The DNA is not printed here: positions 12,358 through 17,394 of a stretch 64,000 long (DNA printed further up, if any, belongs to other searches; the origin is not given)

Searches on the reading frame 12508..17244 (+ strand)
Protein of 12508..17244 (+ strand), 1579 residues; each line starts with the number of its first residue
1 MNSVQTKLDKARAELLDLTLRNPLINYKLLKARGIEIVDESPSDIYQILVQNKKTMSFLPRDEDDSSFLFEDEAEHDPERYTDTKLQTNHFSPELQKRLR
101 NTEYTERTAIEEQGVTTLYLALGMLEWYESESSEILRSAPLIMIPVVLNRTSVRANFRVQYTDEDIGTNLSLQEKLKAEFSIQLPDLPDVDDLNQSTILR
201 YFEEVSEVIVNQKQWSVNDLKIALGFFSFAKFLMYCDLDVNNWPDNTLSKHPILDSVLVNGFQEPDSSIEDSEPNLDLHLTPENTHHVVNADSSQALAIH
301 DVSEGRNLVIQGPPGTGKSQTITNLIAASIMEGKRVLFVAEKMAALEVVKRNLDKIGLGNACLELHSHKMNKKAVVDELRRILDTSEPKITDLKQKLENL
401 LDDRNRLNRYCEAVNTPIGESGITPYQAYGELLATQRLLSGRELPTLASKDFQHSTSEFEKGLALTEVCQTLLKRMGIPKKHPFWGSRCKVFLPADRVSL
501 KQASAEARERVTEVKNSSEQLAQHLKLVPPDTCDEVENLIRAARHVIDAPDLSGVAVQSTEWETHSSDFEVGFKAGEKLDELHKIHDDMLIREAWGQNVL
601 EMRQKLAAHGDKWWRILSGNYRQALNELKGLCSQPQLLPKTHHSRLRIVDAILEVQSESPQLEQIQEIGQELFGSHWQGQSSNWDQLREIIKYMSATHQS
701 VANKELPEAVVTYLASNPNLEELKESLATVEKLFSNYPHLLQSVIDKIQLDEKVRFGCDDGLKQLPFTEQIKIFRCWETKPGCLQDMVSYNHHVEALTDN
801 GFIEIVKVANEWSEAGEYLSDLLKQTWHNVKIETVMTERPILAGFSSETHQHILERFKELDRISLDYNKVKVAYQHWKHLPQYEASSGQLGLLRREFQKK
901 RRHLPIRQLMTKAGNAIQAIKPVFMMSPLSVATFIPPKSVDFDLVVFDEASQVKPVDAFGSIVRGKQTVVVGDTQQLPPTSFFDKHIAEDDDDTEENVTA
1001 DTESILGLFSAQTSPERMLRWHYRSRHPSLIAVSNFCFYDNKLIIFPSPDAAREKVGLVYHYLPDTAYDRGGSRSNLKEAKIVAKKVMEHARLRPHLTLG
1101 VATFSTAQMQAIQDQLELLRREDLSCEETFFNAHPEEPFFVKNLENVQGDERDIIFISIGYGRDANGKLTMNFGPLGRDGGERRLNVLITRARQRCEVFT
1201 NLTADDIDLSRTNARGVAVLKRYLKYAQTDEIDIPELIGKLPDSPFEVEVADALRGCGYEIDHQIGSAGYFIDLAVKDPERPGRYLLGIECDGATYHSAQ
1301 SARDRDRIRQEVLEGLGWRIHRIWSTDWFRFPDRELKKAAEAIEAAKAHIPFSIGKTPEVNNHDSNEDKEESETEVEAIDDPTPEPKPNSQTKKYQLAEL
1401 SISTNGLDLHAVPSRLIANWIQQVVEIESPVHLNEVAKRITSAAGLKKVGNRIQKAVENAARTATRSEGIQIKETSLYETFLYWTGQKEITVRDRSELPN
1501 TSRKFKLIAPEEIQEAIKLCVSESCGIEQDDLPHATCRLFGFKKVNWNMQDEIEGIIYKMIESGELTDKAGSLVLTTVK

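Call 83: search_protein_families(library=padloc, proteins=[window:12508-17244:+], max_evalue=0.001)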
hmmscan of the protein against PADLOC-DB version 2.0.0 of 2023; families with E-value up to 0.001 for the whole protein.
window:12508-17244:+ (1579 aa): 11 families
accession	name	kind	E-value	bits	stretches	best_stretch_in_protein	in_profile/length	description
PDLC05009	PDC-S37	-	0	1979.6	1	2-1572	2-1543/1550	-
PDLC02194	Hhe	-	9.1e-239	793.7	3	826-1395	1259-1828/1911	-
PDLC03920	MkoA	-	2.4e-32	110.2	2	941-1194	791-1068/1112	-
PDLC03924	MkoC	-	7.5e-27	91.8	2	942-1229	671-968/1136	-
PDLC03921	MkoA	-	6.5e-11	38.6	2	939-990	1294-1344/1607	-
PDLC04140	mad8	-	5.7e-10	37.2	1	300-412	22-148/314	mads_8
PDLC05035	PDC-S53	-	1.4e-05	21.3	0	304-355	509-558/900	-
PDLC01734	typeIV_RecD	-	0.00026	17.4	0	290-340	339-389/763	RecD_0_IVD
PDLC02895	DpdJ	-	0.00062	14.7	0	937-980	188-234/2112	DpdJ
PDLC01439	typeIV_DinG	-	0.00076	16.2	0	300-369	29-97/575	CAS-IV-A; associated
PDLC05065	PDC-S68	-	0.00084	15.2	0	283-340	598-655/1221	-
